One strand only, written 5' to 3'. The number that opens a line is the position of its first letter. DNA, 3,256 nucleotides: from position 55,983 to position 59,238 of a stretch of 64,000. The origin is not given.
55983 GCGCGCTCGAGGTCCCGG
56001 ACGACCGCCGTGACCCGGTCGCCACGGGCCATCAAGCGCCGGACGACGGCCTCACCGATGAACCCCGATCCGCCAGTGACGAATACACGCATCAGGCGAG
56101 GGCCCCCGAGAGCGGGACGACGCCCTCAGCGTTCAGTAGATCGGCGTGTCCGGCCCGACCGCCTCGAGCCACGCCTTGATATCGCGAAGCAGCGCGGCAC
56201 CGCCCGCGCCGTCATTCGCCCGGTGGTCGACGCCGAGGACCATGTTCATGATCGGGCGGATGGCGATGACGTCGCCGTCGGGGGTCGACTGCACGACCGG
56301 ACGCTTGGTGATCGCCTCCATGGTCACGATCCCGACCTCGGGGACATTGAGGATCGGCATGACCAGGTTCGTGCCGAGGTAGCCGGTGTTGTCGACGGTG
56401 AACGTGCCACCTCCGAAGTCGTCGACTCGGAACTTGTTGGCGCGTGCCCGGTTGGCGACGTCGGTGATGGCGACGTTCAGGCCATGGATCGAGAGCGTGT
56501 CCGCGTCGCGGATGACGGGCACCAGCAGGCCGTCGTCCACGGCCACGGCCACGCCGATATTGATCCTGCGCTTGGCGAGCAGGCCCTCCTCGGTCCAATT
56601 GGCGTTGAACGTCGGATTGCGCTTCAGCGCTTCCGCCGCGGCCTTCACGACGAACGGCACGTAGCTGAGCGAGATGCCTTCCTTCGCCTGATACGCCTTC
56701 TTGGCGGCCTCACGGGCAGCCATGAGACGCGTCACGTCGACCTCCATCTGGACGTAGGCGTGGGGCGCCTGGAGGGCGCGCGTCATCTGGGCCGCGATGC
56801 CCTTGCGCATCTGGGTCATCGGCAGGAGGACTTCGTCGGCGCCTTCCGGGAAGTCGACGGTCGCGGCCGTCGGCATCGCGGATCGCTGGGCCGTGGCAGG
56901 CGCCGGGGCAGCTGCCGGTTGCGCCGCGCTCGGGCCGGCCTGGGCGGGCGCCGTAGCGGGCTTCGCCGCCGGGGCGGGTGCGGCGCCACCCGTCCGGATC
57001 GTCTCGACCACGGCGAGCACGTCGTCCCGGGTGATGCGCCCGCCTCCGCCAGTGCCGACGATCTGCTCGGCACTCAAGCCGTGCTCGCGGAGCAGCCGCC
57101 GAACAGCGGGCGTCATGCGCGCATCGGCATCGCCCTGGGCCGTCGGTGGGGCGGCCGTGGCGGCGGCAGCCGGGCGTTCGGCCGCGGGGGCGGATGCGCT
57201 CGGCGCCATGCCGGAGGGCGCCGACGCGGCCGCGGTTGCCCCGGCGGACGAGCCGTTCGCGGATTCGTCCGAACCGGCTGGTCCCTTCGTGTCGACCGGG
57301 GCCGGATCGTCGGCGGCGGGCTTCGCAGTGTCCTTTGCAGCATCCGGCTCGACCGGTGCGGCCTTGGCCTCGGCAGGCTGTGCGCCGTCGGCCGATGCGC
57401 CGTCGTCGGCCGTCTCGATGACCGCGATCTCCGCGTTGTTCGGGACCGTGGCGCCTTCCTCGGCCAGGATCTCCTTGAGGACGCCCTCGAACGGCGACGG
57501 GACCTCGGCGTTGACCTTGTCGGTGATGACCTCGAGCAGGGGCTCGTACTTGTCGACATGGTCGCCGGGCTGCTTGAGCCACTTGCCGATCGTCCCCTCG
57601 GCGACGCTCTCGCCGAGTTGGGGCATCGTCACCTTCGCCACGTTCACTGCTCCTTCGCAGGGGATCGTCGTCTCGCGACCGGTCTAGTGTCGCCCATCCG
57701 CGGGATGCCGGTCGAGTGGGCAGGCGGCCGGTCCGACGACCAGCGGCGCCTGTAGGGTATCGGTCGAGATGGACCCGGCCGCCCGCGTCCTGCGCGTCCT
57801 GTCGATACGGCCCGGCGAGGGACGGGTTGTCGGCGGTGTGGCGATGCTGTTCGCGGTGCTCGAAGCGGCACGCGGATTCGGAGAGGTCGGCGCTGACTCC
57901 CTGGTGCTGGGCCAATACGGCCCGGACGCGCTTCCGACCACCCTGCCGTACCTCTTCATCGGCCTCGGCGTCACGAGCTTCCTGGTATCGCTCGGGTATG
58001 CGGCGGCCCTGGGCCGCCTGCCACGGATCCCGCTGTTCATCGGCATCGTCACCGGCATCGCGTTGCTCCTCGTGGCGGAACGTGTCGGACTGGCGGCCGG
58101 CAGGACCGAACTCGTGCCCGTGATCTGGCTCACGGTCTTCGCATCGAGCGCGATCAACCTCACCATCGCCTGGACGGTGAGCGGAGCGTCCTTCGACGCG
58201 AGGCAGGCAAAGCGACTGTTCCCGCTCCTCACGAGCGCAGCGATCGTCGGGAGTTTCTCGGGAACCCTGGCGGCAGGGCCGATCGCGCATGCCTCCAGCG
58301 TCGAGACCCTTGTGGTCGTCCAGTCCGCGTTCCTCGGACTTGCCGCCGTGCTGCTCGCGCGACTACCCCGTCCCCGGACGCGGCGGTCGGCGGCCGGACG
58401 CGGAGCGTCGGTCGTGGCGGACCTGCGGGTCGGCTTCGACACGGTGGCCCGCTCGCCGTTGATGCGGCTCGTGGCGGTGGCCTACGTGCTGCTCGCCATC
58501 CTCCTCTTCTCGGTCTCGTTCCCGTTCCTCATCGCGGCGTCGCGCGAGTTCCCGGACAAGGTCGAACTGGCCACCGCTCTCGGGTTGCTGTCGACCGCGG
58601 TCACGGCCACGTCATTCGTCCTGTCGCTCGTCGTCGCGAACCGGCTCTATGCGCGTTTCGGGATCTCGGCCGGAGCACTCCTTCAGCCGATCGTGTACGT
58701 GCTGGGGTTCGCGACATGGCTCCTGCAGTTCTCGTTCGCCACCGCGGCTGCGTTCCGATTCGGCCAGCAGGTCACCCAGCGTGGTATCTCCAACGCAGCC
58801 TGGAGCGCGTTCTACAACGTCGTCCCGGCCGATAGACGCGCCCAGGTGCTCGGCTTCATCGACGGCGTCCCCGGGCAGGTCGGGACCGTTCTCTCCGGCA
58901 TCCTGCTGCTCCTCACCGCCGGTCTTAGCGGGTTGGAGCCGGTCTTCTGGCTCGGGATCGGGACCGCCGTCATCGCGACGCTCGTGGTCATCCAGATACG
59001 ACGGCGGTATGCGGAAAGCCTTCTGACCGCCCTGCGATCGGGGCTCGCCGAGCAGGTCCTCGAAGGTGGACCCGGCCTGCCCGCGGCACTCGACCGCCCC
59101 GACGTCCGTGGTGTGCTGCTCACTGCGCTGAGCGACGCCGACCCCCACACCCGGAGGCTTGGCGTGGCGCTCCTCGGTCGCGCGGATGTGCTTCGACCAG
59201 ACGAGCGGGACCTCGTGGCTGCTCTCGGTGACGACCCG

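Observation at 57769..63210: Tandem cAMP module: transporter-HEAT-cNMP-binding protein immediately followed by a STAND-type adenylate cyclase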

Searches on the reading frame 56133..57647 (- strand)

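Call 41: search_protein_families(library=pfam, proteins=[window:56133-57647:-], max_evalue=0.001)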
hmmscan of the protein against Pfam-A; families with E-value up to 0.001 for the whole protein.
window:56133-57647:- (504 aa): 3 families
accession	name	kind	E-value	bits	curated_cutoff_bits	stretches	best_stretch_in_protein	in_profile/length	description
PF00198.28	2-oxoacid_dh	-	2e-69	234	23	1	273-496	5-226/232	2-oxoacid dehydrogenases acyltransferase (catalytic domain)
PF00364.28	Biotin_lipoyl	-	2.7e-21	75.6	22.1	1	5-77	2-73/73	Biotin-requiring enzyme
PF02817.22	E3_binding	-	3.7e-13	49.9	23.7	1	177-211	2-36/36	e3 binding domain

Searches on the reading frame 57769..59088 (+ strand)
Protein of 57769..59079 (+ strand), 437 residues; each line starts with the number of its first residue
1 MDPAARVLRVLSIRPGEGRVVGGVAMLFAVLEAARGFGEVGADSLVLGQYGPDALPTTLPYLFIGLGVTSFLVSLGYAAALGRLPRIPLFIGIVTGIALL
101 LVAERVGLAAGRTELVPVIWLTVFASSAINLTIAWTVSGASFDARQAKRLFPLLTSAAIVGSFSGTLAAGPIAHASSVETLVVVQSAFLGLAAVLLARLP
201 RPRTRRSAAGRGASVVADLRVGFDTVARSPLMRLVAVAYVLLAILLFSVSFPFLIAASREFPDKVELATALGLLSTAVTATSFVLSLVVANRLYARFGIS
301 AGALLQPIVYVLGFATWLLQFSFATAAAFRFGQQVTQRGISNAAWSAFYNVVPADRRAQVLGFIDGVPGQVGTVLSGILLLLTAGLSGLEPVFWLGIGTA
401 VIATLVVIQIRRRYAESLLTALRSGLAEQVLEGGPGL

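Call 8: search_protein_families(library=pfam, proteins=[window:57769-59079:+], max_evalue=10)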
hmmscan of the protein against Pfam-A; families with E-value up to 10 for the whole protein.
seq(437 aa): 2 families
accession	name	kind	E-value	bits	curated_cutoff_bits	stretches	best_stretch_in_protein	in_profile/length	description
PF07690.21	MFS_1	-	0.0044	16.4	33.4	2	269-409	32-173/347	Major Facilitator Superfamily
PF03219.20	TLC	-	0.0069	15.7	21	1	219-317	271-368/491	TLC ATP/ADP transporter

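Call 28: search_solved_structures(query=A2, max_evalue=1, show_alignments=1)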
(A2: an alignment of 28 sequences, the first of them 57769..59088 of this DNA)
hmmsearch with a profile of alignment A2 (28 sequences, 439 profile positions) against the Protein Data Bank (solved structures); distinct sequences matched with E-value up to 1: 2.
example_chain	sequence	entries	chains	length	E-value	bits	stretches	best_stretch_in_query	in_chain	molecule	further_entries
9j3j_A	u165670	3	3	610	4.4e-06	29.2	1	118-303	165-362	ADP,ATP carrier protein 1, chloroplastic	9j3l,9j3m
9j3n_A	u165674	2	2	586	0.00022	23.6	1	118-305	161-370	ADP,ATP carrier protein 1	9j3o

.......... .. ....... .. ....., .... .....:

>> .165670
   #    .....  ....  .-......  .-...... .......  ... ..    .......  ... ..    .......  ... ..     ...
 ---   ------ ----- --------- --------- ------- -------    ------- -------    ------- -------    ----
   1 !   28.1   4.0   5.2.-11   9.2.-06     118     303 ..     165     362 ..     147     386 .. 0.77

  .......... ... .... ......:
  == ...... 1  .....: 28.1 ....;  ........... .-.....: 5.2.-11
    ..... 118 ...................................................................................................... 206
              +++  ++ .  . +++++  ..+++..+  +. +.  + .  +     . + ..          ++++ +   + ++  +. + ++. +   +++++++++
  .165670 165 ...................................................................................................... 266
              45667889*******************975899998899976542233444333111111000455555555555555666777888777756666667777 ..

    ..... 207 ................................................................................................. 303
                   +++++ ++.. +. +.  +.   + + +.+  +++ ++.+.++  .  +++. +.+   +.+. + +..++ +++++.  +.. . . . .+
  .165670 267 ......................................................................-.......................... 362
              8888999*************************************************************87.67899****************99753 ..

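Call 29: search_protein_families(library=pfam, alignment_id=A2, max_evalue=0.01)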
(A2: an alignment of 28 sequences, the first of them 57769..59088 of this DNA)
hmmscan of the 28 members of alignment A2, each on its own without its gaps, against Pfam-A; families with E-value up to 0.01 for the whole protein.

A. member 1, window:57769-59088:+ (440 aa): 2 families
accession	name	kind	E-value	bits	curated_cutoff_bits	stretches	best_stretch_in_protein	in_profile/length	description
PF07690.21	MFS_1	-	0.0053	16.1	33.4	1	269-409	32-173/347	Major Facilitator Superfamily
PF03219.20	TLC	-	0.0077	15.5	21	0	219-317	271-368/491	TLC ATP/ADP transporter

B. families by the number of members that match (of 28 scanned): 4 families
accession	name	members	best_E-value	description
PF07690.21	MFS_1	15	3.1e-06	Major Facilitator Superfamily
PF03219.20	TLC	9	2.3e-07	TLC ATP/ADP transporter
PF03092.22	BT1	1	4e-06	BT1 family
PF06066.16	SepZ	1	0.0054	SepZ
